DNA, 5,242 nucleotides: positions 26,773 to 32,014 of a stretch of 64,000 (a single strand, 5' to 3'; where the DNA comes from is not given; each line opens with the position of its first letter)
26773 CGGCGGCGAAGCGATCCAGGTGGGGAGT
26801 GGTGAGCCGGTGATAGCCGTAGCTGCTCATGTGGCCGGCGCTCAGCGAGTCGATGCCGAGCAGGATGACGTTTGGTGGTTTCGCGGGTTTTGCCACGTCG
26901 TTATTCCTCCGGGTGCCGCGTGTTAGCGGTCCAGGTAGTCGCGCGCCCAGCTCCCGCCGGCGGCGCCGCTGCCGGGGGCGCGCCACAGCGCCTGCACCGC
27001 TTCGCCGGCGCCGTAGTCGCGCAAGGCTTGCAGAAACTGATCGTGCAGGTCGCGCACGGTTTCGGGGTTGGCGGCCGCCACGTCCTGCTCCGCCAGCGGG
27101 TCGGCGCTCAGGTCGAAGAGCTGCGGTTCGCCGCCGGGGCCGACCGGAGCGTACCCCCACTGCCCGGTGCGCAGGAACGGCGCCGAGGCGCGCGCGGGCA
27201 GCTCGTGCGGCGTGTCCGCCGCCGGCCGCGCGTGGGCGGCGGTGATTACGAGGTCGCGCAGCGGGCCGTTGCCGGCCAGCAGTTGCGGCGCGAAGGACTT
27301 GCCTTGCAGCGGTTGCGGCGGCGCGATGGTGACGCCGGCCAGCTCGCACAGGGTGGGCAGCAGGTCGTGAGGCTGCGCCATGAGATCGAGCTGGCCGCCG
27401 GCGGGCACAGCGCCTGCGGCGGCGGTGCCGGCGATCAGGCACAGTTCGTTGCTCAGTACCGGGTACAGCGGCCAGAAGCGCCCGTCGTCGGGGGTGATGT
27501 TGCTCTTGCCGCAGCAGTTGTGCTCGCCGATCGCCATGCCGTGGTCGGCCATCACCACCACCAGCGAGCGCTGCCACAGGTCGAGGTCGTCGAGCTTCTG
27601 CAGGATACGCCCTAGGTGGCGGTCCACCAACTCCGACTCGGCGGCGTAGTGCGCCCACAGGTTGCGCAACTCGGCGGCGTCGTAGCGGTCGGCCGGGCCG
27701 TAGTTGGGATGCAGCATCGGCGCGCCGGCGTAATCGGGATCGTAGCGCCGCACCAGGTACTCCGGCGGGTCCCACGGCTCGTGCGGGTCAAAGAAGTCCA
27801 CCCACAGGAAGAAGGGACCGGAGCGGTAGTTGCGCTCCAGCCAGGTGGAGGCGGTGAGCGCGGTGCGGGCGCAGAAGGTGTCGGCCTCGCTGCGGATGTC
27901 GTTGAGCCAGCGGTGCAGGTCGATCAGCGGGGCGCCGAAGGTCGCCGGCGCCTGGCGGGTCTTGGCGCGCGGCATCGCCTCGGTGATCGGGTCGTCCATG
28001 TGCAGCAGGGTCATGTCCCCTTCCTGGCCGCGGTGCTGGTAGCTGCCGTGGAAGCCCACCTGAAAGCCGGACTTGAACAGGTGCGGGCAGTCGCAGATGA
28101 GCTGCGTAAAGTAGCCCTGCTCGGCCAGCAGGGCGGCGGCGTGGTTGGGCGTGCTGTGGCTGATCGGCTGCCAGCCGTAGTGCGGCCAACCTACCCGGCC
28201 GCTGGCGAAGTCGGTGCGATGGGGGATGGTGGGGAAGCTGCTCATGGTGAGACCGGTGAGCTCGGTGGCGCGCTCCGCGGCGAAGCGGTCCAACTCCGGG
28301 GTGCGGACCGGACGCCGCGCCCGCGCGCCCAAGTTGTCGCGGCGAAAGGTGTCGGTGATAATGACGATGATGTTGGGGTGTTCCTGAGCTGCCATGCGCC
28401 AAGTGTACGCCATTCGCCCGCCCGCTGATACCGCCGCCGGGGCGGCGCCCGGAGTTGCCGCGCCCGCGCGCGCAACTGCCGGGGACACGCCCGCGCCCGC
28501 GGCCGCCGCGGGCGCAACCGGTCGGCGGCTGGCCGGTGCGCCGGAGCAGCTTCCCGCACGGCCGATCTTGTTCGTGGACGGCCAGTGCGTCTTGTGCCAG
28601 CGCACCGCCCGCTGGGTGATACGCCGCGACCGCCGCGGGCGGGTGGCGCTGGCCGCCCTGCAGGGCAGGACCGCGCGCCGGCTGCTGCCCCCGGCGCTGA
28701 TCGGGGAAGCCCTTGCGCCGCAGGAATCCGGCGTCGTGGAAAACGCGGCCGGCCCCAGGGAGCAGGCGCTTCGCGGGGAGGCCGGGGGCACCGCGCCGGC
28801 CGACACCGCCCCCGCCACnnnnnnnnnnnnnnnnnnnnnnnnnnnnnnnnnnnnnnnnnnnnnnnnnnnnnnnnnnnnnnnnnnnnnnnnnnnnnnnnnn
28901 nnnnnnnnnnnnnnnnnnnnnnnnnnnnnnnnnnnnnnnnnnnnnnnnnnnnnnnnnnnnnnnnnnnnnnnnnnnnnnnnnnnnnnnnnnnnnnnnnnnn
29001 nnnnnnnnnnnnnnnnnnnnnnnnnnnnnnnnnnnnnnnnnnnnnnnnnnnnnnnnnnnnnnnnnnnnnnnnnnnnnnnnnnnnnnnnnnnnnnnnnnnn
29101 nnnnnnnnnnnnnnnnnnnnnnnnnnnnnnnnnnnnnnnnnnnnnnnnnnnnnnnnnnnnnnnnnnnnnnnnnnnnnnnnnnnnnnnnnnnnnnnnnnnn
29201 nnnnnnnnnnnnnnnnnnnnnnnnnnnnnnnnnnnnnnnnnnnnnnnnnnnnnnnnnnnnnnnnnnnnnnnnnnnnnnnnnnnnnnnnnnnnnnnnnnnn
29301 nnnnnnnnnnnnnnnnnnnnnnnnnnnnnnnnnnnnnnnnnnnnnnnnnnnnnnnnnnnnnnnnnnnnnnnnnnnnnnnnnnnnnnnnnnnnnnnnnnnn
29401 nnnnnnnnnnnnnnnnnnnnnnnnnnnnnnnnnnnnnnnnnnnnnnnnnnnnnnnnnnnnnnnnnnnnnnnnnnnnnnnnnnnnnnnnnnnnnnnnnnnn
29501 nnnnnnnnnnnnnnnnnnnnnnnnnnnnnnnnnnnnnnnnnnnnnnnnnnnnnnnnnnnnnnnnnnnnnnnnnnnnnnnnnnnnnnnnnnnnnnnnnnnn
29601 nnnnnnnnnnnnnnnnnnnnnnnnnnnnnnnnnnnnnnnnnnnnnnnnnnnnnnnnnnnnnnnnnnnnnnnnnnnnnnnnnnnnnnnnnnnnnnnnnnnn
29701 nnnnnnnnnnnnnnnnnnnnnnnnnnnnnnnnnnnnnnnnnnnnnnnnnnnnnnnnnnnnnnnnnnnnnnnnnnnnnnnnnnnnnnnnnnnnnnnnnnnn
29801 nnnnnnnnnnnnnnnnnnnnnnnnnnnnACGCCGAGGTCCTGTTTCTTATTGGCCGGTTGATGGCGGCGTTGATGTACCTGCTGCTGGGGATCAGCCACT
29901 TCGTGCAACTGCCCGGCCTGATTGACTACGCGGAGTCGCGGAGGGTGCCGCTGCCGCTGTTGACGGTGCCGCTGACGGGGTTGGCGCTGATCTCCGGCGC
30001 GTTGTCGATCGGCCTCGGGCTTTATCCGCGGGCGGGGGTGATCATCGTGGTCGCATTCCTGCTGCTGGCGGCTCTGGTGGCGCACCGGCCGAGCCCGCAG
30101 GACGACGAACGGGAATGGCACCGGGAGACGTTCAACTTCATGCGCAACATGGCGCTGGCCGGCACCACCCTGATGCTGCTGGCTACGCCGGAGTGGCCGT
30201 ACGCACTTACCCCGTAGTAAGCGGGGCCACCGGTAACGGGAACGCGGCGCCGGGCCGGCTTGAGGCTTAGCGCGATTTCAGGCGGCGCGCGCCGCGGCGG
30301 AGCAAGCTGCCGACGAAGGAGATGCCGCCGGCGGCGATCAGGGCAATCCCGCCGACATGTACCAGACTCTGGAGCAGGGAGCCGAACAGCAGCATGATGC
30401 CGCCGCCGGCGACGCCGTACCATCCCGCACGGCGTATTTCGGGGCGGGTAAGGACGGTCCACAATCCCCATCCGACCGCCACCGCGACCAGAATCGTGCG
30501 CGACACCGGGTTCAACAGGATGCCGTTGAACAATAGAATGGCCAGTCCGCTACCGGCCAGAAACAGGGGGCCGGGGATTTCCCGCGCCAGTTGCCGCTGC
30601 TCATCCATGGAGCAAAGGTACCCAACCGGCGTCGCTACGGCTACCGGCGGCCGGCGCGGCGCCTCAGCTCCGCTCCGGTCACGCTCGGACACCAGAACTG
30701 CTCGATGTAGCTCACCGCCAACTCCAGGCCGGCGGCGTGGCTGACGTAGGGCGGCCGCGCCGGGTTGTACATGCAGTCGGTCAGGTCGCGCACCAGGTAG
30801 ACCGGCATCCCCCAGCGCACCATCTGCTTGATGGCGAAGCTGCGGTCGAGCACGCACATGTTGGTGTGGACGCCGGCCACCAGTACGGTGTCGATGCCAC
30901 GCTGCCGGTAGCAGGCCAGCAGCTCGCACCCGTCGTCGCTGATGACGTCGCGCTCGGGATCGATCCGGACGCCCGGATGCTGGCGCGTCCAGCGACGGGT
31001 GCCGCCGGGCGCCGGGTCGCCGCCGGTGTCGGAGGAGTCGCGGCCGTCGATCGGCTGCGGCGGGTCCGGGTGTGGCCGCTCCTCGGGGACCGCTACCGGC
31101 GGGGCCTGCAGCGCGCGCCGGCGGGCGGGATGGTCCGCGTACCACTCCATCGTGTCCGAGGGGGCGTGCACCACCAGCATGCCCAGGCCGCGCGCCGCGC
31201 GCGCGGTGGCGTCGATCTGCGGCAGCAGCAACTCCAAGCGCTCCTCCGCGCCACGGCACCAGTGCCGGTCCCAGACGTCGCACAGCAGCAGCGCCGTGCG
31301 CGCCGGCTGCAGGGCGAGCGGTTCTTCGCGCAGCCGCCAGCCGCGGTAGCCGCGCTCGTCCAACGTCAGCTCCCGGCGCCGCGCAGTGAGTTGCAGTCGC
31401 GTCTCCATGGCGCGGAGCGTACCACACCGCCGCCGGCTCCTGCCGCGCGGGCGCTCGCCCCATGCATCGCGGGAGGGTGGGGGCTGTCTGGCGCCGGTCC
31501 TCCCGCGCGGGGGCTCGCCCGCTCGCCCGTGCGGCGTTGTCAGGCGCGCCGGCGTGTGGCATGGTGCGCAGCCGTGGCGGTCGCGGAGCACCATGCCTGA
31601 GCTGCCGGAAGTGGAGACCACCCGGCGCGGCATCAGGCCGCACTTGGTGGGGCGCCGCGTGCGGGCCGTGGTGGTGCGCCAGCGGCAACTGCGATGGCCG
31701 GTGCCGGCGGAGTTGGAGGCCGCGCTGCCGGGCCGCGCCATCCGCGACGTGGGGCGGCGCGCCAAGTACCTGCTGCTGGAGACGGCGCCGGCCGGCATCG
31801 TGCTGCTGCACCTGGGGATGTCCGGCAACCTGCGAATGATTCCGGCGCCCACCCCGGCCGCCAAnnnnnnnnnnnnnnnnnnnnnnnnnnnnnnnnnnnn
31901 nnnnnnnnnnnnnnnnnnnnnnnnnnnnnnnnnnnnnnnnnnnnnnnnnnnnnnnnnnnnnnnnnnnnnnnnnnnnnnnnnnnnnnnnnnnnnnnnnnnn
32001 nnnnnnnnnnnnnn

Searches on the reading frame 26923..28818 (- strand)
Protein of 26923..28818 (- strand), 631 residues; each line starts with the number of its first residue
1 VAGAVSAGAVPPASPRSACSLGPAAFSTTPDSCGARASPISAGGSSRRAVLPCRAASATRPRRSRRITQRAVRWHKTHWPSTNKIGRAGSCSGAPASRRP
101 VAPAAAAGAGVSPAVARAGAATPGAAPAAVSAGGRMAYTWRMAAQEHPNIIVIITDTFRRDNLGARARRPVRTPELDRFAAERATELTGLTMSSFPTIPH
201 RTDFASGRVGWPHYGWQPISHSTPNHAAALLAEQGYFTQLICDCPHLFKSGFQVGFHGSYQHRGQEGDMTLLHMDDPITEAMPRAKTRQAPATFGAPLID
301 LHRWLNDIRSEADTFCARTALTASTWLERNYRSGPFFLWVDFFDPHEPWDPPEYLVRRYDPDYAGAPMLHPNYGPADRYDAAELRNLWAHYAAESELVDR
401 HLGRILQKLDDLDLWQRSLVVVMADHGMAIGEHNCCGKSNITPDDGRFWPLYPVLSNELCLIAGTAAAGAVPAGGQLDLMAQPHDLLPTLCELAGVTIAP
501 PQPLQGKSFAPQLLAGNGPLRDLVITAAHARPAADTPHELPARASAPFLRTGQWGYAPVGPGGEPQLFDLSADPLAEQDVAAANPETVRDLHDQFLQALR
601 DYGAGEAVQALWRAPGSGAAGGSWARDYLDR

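Call 9: search_protein_families(library=pfam, proteins=[window:26923-28818:-], max_evalue=0.001)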
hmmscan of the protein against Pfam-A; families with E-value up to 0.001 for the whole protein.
window:26923-28818:- (631 aa): 2 families
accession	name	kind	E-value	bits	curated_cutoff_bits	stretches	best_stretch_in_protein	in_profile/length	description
PF00884.28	Sulfatase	-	4e-19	69.5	25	1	148-495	1-300/301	Sulfatase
PF01663.27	Phosphodiest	-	2e-06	28.1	23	1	382-429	183-222/342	Type I phosphodiesterase / nucleotide pyrophosphatase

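Call 10: search_protein_families(library=padloc, proteins=[window:26923-28818:-], max_evalue=0.001)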
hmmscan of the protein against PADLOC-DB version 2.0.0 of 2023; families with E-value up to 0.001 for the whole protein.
window:26923-28818:- (631 aa): 0 families

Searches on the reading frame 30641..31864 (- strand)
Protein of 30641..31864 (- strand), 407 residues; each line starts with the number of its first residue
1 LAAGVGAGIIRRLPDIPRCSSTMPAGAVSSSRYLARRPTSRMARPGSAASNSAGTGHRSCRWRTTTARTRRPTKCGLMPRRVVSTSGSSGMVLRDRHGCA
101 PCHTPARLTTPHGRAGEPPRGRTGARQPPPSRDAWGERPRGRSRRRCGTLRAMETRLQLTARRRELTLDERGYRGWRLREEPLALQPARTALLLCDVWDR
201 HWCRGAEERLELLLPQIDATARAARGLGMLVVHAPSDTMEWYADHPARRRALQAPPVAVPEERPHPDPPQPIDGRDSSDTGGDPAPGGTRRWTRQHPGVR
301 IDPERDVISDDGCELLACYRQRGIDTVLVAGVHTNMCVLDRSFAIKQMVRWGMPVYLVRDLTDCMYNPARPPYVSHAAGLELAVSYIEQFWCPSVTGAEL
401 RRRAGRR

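Call 9: search_protein_families(library=pfam, proteins=[window:30641-31864:-], max_evalue=0.001)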
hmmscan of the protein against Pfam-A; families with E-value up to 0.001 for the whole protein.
window:30641-31864:- (407 aa): 1 family
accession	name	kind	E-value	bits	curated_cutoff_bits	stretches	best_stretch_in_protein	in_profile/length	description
PF00857.26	Isochorismatase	-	7.9e-09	36.3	27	1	314-362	103-148/175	Isochorismatase domain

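Call 10: search_protein_families(library=padloc, proteins=[window:30641-31864:-], max_evalue=0.001)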
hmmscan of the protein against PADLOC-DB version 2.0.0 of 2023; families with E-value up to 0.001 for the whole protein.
window:30641-31864:- (407 aa): 0 families
